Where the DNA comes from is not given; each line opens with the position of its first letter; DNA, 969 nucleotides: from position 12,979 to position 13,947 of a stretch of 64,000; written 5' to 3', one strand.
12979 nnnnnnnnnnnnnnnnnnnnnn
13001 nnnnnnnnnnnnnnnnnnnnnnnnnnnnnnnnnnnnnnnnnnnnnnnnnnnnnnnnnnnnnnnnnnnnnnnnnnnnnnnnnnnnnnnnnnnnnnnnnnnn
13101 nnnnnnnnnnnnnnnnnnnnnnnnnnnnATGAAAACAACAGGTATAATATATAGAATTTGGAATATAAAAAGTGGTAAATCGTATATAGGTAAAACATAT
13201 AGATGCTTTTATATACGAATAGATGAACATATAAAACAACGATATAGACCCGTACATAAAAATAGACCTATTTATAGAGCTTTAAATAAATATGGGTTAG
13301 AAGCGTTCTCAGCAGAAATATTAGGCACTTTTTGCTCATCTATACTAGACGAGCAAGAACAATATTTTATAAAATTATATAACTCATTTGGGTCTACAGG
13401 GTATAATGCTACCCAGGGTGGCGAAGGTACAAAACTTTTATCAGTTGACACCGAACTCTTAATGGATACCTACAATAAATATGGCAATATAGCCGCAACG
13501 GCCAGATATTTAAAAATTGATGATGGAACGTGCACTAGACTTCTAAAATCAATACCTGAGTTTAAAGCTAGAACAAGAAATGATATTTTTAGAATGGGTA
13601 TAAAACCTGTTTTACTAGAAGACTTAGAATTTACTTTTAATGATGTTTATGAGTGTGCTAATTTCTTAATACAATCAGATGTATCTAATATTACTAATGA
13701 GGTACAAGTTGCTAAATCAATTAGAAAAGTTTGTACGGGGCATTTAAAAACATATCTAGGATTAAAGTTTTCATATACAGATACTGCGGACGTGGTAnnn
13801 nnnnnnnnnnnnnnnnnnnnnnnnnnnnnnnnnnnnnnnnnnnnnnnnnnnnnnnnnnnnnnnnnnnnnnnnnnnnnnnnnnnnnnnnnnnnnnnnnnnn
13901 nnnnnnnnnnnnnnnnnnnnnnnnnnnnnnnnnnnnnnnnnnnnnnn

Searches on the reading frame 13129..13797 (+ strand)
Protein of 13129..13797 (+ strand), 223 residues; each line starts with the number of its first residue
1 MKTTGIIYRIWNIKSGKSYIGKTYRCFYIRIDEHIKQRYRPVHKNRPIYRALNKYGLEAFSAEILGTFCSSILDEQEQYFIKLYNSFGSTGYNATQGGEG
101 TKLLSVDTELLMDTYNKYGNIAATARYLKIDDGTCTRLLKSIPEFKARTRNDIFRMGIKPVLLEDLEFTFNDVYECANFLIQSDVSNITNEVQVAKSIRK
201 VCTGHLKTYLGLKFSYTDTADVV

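Call 20: search_protein_families(library=pfam, proteins=[window:13129-13797:+], max_evalue=1)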
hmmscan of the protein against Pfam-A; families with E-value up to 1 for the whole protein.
window:13129-13797:+ (223 aa): 4 families
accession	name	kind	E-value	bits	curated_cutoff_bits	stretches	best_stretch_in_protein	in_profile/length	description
PF01541.30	GIY-YIG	-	1.2e-06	29.1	22.6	1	5-92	2-77/78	GIY-YIG catalytic domain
PF07453.19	NUMOD1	-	0.032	14.9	22.8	1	114-134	12-32/37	NUMOD1 domain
PF19835.5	SegE_GIY-YIG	-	0.05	14.3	25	1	3-31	16-44/123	Putative endonuclease segE, GIY-YIG domain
PF20276.3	CTD1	-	0.15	12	25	1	6-46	25-62/243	C-terminal domain 1 of the ABC-three component (ABC-3C) systems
